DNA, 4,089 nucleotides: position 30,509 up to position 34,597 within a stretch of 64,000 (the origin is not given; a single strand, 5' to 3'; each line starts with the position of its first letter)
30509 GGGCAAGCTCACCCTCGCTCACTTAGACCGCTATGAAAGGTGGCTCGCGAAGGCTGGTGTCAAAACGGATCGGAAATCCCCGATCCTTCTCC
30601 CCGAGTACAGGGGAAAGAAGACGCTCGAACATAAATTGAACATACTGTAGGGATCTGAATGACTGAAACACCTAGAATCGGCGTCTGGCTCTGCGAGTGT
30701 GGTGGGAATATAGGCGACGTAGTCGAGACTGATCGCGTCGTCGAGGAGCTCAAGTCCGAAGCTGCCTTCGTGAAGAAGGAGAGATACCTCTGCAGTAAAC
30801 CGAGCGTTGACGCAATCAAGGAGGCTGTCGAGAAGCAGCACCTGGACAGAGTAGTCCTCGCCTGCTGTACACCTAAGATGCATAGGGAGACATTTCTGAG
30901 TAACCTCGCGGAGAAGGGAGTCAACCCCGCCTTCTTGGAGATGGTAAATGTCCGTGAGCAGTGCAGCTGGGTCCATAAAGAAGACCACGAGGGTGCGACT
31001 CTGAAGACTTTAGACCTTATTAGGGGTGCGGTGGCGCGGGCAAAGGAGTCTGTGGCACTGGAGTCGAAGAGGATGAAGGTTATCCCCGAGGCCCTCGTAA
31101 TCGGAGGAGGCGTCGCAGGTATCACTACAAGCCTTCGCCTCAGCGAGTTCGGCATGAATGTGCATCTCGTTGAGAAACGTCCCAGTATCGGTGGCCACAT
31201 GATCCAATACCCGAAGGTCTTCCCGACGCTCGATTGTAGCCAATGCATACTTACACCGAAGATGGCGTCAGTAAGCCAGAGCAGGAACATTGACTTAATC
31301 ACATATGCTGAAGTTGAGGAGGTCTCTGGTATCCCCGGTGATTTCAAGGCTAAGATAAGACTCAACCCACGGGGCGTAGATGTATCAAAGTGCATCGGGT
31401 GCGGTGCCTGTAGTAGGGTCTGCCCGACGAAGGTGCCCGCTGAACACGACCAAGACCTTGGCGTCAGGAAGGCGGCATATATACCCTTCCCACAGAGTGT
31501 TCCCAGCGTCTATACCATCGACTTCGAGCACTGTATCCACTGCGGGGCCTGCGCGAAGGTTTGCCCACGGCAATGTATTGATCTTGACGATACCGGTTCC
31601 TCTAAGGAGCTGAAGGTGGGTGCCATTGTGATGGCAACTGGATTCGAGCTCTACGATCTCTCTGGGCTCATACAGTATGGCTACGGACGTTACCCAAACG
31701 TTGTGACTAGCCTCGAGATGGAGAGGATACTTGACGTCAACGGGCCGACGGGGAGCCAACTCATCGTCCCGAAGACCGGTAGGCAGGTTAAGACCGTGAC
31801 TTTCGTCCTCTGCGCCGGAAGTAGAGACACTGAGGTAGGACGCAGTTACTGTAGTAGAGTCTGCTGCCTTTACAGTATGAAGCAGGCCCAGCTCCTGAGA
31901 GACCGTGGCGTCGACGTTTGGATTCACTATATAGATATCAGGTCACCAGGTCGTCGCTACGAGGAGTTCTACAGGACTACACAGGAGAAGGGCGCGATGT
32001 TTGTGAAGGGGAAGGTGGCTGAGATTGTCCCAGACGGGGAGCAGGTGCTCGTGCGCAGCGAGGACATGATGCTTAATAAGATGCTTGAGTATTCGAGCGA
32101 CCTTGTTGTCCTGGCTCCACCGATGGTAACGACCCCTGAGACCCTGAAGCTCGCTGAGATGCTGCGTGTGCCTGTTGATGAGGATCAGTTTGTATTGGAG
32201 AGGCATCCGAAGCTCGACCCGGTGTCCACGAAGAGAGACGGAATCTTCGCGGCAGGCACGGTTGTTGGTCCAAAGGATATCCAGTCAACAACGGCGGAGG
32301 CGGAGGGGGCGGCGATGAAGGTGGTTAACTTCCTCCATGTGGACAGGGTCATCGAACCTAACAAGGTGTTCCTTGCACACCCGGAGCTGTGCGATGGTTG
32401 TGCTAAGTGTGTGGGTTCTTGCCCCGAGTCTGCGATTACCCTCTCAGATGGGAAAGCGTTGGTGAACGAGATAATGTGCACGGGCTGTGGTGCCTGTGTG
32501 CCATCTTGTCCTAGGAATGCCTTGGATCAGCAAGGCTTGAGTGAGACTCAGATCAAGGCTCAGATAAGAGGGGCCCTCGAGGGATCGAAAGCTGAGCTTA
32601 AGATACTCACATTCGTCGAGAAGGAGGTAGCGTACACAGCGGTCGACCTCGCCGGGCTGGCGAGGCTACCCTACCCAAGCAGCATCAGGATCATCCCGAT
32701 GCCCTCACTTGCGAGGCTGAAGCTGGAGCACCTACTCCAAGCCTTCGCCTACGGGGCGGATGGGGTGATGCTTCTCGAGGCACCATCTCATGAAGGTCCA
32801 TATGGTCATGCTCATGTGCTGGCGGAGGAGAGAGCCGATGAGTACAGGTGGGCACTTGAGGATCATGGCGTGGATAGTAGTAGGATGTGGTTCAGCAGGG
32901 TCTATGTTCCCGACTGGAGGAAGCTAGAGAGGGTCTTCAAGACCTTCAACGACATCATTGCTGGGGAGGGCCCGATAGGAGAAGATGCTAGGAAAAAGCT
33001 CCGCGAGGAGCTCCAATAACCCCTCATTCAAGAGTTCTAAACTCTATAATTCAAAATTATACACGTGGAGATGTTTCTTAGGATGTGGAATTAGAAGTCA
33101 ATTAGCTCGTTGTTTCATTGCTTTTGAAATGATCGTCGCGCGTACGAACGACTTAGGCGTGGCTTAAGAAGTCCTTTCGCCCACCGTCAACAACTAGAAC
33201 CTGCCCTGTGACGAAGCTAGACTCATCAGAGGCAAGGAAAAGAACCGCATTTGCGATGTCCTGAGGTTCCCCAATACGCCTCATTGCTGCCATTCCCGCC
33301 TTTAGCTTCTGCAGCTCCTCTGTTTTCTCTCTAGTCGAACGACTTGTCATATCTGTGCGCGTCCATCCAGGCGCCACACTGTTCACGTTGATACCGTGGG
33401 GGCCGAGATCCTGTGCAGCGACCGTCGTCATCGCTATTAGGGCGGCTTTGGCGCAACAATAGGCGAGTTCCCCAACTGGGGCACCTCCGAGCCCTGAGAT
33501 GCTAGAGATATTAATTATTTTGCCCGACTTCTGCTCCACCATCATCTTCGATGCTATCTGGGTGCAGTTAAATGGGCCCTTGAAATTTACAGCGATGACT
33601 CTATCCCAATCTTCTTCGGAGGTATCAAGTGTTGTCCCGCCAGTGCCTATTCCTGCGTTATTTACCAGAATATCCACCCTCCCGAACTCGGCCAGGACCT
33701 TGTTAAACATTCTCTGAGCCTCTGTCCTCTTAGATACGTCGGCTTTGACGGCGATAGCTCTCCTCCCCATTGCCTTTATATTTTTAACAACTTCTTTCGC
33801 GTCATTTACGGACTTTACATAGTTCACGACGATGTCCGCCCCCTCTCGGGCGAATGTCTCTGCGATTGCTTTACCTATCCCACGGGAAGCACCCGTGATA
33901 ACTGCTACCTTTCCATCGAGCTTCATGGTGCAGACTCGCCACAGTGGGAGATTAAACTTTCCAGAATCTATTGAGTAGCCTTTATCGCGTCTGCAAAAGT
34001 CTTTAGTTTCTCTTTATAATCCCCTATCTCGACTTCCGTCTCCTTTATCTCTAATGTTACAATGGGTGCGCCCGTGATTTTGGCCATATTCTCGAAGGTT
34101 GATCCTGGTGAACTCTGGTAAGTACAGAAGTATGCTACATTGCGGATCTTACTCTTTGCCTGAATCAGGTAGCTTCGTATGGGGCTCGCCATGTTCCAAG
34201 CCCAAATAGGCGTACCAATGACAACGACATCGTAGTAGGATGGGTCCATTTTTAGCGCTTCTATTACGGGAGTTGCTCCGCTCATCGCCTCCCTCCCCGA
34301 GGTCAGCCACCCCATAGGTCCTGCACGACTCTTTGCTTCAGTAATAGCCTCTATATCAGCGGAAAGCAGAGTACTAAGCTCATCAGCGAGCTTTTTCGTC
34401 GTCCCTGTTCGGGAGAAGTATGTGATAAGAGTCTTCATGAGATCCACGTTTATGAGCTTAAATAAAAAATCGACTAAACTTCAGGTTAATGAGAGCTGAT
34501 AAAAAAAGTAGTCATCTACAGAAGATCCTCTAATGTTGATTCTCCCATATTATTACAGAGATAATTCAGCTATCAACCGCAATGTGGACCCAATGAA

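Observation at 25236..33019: Split thiol:fumarate-reductase-like gene set joined to a full HdrA, next to fumarate hydratase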

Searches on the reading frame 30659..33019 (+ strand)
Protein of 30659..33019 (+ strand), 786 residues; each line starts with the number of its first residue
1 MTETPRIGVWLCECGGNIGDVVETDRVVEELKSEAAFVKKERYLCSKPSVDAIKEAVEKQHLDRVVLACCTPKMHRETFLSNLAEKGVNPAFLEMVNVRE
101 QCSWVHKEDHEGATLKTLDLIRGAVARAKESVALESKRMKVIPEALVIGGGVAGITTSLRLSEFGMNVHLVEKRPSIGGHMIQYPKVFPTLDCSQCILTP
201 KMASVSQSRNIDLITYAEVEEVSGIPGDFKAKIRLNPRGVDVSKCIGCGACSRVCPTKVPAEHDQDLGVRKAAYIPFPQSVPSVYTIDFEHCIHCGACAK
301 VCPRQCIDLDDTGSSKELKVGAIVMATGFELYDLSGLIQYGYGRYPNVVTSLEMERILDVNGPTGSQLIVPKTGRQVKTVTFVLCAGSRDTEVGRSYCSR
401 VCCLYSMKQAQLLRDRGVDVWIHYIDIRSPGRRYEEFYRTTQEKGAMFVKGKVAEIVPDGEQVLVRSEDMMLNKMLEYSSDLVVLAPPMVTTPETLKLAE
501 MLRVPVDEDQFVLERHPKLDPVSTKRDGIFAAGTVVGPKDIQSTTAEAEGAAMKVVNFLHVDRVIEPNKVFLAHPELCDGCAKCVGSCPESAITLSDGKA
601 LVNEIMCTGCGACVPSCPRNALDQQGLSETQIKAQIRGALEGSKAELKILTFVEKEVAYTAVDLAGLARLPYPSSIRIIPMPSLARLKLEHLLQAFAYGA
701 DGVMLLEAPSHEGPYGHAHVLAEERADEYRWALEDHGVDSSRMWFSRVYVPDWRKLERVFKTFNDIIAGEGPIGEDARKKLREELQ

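Call 3: search_protein_families(library=pfam, proteins=[window:30659-33019:+], max_evalue=0.001)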
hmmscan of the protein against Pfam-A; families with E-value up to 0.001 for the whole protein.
window:30659-33019:+ (786 aa): 21 families
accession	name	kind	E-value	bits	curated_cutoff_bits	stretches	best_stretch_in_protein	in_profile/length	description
PF02662.21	FlpD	-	5e-24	85.1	22.3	1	649-767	1-119/123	Methyl-viologen-reducing hydrogenase, delta subunit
PF00037.32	Fer4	-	1.4e-23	82.2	21.1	3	285-307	1-23/24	4Fe-4S binding domain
PF13187.11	Fer4_9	-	8.2e-18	64.6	27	2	244-307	1-52/52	4Fe-4S dicluster domain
PF12838.12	Fer4_7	-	1.2e-17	64.5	27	3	244-305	1-51/52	4Fe-4S dicluster domain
PF13237.11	Fer4_10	-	3.2e-16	59.4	25.5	3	574-618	5-53/53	4Fe-4S dicluster domain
PF12797.12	Fer4_2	-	9.3e-15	53.9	24.5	2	286-303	4-21/22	4Fe-4S binding domain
PF13484.11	Fer4_16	-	1.5e-14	55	30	1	607-631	2-25/66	4Fe-4S double cluster binding domain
PF12837.12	Fer4_6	-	8.5e-11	41.7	25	1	240-259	4-23/24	4Fe-4S binding domain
PF13183.11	Fer4_8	-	1.9e-10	41.6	27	1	242-305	2-67/68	4Fe-4S dicluster domain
PF14697.11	Fer4_21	-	8.7e-10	39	35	1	575-621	5-56/59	4Fe-4S dicluster domain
PF25160.1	LdpA_Fe-S-bd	-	2.8e-09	37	27.6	1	583-625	8-46/49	LdpA Fe-S cluster-binding domain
PF12800.12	Fer4_4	-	1.3e-08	34.9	24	0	290-304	2-16/17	4Fe-4S binding domain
PF17179.9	Fer4_22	-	4e-08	34.4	27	0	232-258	68-94/95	4Fe-4S dicluster domain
PF07992.20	Pyr_redox_2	-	8.8e-08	32.3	26.1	2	146-275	4-58/291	Pyridine nucleotide-disulphide oxidoreductase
PF13534.11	Fer4_17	-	2.1e-07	31.8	22.2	1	244-305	1-59/61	4Fe-4S dicluster domain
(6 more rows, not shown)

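Call 4: search_protein_families(library=ncbifam, proteins=[window:30659-33019:+], max_evalue=0.001)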
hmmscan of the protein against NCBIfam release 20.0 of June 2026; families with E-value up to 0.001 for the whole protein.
window:30659-33019:+ (786 aa): 102 families (the best 25 are shown)
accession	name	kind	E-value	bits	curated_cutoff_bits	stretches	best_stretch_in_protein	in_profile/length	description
NF040770.1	hetero_SS_HdrA2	exception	7.4e-244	811.4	1100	1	6-773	1-774/777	CoB-CoM heterodisulfide reductase HdrA2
NF041891.1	hdrA_Methbact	equivalog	2.5e-203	677.4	1300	1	6-767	2-758/762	ferredoxin:CoB-CoM heterodisulfide reductase subunit HdrA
NF041778.1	hetero_SS_HdrA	equivalog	7.7e-192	639.1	1400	1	6-763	7-766/771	ferredoxin:CoB-CoM heterodisulfide reductase subunit HdrA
TIGR02700.1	flavo_MJ0208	hypoth_equivalog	2e-18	66.5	251.35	1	572-624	144-196/234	dihydromethanopterin reductase (acceptor)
NF040864.1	HgcB_ferredoxin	equivalog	7.9e-18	64.1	99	2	241-310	12-64/93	mercury methylation ferredoxin HgcB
NF038196.1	ferrodoxin_EFR1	subfamily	1.7e-17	64.3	75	2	561-624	170-231/242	EFR1 family ferrodoxin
TIGR02936.1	fdxN_nitrog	equivalog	2.4e-15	56.4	80.55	2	284-312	15-43/91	ferredoxin III, nif-specific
TIGR02179.1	PorD_KorD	subfamily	2.7e-15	56.2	60.05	2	574-623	23-73/78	2-oxoacid:acceptor oxidoreductase, delta subunit, pyruvate/2-ketoisovalerate family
NF058577.1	FdxA_fam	equivalog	3.6e-15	55.9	65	2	578-621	9-52/52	4Fe-4S ferredoxin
NF005504.0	PRK07118.1-3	equivalog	1e-14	54.6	437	2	577-636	220-279/293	Fe-S cluster domain-containing protein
NF045873.1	F420_non_VhuD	exception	2e-14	53.8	215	1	648-743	3-98/132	F420-non-reducing hydrogenase iron-sulfur subunit VhuD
TIGR01971.1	NuoI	subfamily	2.7e-14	52.8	113.05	1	220-310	20-101/121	NADH-quinone oxidoreductase, chain I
NF005503.0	PRK07118.1-2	equivalog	1.4e-13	50.8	252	2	578-625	140-187/292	RnfABCDGE type electron transport complex subunit B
NF004537.0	PRK05888.1-3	equivalog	4.7e-13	49.1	163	1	228-309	53-132/204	NADH-quinone oxidoreductase subunit NuoI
NF042909.1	FMH_DH_FwdF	exception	1e-12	47.9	375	2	244-312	16-77/336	tungsten-dependent formylmethanofuran dehydrogenase subunit FwdF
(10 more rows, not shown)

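Call 78: search_solved_structures(query=window:30659-33019:+, max_evalue=1e-20, show_alignments=1)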
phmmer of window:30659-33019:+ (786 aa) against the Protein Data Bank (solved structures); distinct sequences matched with E-value up to 1e-20: 6.
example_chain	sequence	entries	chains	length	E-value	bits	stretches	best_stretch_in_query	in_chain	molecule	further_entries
8rvu_a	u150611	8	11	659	3.8e-184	617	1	3-641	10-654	H(2):CoB-CoM heterodisulfide,ferredoxin reductase subunit A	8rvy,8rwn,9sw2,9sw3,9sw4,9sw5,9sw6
8rvv_A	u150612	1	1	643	4.9e-183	613.4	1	5-640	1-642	H(2):CoB-CoM heterodisulfide,ferredoxin reductase subunit A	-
5odc_A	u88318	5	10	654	3.9e-178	597.2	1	3-639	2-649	Heterodisulfide reductase, subunit A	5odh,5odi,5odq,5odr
9sfi_A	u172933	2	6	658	1.2e-167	562.5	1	4-644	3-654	CoB--CoM heterodisulfide reductase iron-sulfur subunit A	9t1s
7bkb_A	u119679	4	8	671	1.2e-156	526.2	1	4-642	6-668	CoB--CoM heterodisulfide reductase iron-sulfur subunit A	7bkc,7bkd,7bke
6tjr_A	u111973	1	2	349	1.8e-42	148.6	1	320-557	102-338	Fumarate reductase/succinate dehydrogenase flavoprotein domain protein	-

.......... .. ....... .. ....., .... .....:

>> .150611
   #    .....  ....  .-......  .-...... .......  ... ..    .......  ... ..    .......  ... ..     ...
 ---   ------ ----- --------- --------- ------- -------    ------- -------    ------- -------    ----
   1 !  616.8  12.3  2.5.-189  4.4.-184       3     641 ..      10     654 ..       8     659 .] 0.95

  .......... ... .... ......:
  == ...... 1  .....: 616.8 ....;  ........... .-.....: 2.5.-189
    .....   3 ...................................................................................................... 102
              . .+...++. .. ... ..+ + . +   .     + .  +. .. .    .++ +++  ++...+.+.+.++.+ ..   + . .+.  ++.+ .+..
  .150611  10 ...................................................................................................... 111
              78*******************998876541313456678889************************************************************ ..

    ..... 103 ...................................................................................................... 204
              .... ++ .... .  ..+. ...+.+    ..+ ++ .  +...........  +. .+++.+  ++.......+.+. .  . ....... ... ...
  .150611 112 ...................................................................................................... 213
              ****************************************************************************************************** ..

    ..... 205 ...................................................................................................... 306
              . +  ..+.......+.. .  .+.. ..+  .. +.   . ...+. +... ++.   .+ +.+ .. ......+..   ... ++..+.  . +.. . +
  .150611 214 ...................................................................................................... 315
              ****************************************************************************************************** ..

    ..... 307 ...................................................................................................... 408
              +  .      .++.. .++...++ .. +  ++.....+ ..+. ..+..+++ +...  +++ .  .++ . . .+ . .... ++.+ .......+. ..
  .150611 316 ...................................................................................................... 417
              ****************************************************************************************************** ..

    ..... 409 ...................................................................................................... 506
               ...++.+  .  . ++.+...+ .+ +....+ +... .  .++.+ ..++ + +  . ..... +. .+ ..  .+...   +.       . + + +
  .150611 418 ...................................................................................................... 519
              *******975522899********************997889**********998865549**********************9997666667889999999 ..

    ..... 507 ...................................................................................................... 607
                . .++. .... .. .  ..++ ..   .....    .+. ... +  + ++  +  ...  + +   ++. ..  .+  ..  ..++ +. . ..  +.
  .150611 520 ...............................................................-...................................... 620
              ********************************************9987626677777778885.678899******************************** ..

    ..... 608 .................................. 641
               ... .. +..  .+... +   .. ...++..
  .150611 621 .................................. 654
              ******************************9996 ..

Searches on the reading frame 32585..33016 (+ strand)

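Call 90: search_protein_families(library=pfam, proteins=[window:32585-33016:+], max_evalue=10)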
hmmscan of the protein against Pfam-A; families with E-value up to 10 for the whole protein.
seq(144 aa): 2 families
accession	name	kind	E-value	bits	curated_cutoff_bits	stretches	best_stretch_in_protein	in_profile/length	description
PF02662.21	FlpD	-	6.9e-25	87.9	22.3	1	7-125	1-119/123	Methyl-viologen-reducing hydrogenase, delta subunit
PF00691.25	OmpA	-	0.077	13.8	27.2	1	70-101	43-74/98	OmpA family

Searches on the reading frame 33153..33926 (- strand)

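Call 3: search_protein_families(library=pfam, proteins=[window:33153-33926:-], max_evalue=0.001)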
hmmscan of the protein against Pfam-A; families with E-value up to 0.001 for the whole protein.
window:33153-33926:- (257 aa): 4 families
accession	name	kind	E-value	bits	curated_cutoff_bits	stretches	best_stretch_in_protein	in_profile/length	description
PF13561.12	adh_short_C2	-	6.4e-72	242.4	27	1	12-249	1-234/236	Enoyl-(Acyl carrier protein) reductase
PF00106.31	adh_short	-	5.2e-63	212.5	26.6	1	6-200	1-193/195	short chain dehydrogenase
PF08659.16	KR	-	7.2e-18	65.6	22.6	1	9-170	4-163/180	KR domain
PF01370.27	Epimerase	-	3.7e-06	27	20.9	1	9-147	2-120/240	NAD dependent epimerase/dehydratase family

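Call 4: search_protein_families(library=ncbifam, proteins=[window:33153-33926:-], max_evalue=0.001)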
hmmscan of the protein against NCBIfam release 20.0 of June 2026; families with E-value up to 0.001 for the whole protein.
window:33153-33926:- (257 aa): 237 families (the best 25 are shown)
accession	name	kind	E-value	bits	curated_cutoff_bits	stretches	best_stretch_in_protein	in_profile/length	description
NF005559.1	PRK07231.1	subfamily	6.5e-78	261.7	215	1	3-250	2-247/249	glucose 1-dehydrogenase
TIGR01830.1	3oxo_ACP_reduc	equivalog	3.8e-75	252.7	297.75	1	8-249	1-237/239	3-oxoacyl-[acyl-carrier-protein] reductase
NF004198.0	PRK05653.1-3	equivalog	2.5e-74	249.9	296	1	2-250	4-246/248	3-oxoacyl-ACP reductase FabG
NF004791.0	PRK06138.1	equivalog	9.2e-72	241.4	312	1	1-250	1-249/252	SDR family oxidoreductase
NF006070.0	PRK08213.1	subfamily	3.3e-69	233.3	279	1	2-250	9-256/259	gluconate 5-dehydrogenase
NF052558.1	MBtsdlDhBudC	equivalog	1.1e-68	231.6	270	1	4-250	2-241/250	meso-2,3-butanediol dehydrogenase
NF009466.0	PRK12826.1-2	subfamily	3.5e-68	229.8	222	1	6-251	4-245/248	3-oxoacyl-ACP reductase FabG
NF005056.0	PRK06463.1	equivalog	2.2e-67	227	339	1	1-257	3-254/255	3-ketoacyl-(acyl-carrier-protein) reductase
NF004818.0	PRK06172.1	equivalog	2.4e-66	223.7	336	1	1-250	3-250/253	SDR family oxidoreductase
TIGR03971.1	SDR_subfam_1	subfamily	9.5e-64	215.3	300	1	3-250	1-268/271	mycofactocin-coupled SDR family oxidoreductase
NF005681.0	PRK07478.1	subfamily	1.7e-63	214.4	267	1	2-249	3-248/254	SDR family oxidoreductase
NF004197.0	PRK05653.1-1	equivalog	2.6e-63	214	332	1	2-249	4-245/249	3-oxoacyl-ACP reductase FabG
NF053807.1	RhamDHLra1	equivalog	3.2e-63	213.7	400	1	3-249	2-246/252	L-rhamnose 1-dehydrogenase Lra1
NF009384.0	PRK12743.1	equivalog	1.5e-62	211.2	264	1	6-249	7-246/258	SDR family oxidoreductase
NF005975.0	PRK08063.1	equivalog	1.7e-61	207.7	328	1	4-251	3-247/250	enoyl-[acyl-carrier-protein] reductase FabL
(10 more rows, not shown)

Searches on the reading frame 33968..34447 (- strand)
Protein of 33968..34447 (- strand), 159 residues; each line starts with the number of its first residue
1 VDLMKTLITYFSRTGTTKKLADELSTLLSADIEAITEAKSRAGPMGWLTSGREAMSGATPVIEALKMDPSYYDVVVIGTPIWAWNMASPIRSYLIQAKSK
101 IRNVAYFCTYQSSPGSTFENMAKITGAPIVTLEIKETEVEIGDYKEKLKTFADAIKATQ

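Call 3: search_protein_families(library=pfam, proteins=[window:33968-34447:-], max_evalue=0.001)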
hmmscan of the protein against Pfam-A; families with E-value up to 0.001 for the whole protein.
window:33968-34447:- (159 aa): 3 families
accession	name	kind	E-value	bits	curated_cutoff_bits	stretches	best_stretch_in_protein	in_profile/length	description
PF12682.12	Flavodoxin_4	-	3.1e-09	37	24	1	5-122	1-121/155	Flavodoxin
PF12724.12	Flavodoxin_5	-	2.2e-07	31.7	27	0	7-36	1-30/145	Flavodoxin domain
PF12641.12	Flavodoxin_3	-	0.00049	20.4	27.5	0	7-40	1-36/160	Flavodoxin domain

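Call 4: search_protein_families(library=ncbifam, proteins=[window:33968-34447:-], max_evalue=0.001)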
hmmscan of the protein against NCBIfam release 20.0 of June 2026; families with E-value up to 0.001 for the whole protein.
window:33968-34447:- (159 aa): 3 families
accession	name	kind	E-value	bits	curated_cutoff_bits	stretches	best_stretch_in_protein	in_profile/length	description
NF005501.0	PRK07116.1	subfamily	9.1e-14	51.2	198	1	4-125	4-132/161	flavodoxin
NF038196.1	ferrodoxin_EFR1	subfamily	3.4e-07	30.5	75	1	8-127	1-97/242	EFR1 family ferrodoxin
TIGR01753.1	flav_short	equivalog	5.2e-05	23.8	123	0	7-29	2-24/140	flavodoxin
